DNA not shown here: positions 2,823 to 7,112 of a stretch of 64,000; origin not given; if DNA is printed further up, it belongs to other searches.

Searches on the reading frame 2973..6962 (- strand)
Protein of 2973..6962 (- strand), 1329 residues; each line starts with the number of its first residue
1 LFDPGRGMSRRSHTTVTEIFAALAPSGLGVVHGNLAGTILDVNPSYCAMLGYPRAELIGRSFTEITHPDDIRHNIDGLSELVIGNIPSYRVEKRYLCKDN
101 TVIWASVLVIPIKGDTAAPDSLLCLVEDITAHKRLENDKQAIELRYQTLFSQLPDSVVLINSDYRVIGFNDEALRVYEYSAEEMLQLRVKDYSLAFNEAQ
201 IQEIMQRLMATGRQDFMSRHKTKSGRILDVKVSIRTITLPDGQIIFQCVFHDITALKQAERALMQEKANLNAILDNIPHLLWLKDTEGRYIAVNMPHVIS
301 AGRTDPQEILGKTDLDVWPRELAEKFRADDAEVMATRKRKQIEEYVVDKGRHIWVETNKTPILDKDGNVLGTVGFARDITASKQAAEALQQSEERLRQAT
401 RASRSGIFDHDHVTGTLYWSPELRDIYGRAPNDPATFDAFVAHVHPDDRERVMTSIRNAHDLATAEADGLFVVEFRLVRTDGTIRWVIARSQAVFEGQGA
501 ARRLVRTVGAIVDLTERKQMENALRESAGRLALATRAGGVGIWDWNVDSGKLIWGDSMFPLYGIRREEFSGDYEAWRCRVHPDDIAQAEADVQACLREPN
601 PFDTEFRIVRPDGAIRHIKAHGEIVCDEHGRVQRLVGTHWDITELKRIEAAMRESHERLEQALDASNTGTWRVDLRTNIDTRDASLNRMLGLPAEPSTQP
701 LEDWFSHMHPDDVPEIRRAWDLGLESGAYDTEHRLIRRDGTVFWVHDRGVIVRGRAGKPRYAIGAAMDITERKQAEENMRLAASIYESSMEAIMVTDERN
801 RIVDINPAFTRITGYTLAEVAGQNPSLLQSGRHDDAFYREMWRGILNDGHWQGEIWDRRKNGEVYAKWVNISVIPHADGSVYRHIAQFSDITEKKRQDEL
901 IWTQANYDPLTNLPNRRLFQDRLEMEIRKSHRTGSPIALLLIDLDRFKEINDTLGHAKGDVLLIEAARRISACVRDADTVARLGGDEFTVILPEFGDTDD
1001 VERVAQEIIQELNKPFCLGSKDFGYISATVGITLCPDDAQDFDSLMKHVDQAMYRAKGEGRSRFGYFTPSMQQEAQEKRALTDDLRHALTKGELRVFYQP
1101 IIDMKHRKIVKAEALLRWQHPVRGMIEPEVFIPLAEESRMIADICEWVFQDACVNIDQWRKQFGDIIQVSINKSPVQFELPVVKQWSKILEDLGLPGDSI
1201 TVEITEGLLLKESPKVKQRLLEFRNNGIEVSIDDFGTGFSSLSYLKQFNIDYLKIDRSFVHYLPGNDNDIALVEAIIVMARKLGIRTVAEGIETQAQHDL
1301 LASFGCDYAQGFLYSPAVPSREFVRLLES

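Call 65: search_protein_families(library=pfam, proteins=[window:2973-6962:-], max_evalue=0.000001)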
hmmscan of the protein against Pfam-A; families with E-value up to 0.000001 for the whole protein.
window:2973-6962:- (1329 aa): 7 families
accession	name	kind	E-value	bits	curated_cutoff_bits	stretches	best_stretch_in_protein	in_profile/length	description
PF08447.18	PAS_3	-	1.7e-84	278.7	25.6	4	553-639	3-89/89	PAS fold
PF00563.25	EAL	-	2.2e-70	237.2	31.3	1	1083-1316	2-235/236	EAL domain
PF13426.13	PAS_9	-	7.6e-66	219.3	27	3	791-893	2-103/103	PAS domain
PF08448.16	PAS_4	-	4.2e-58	194.8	23.1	2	274-383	1-109/110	PAS fold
PF00989.32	PAS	-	3.1e-57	191.9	22.6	4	784-866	5-88/113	PAS fold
PF00990.26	GGDEF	-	2.1e-51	174.4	23.8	1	905-1063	1-161/161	Diguanylate cyclase, GGDEF domain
PF13188.13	PAS_8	-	4.4e-25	87.1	21.8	0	784-822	5-40/65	PAS domain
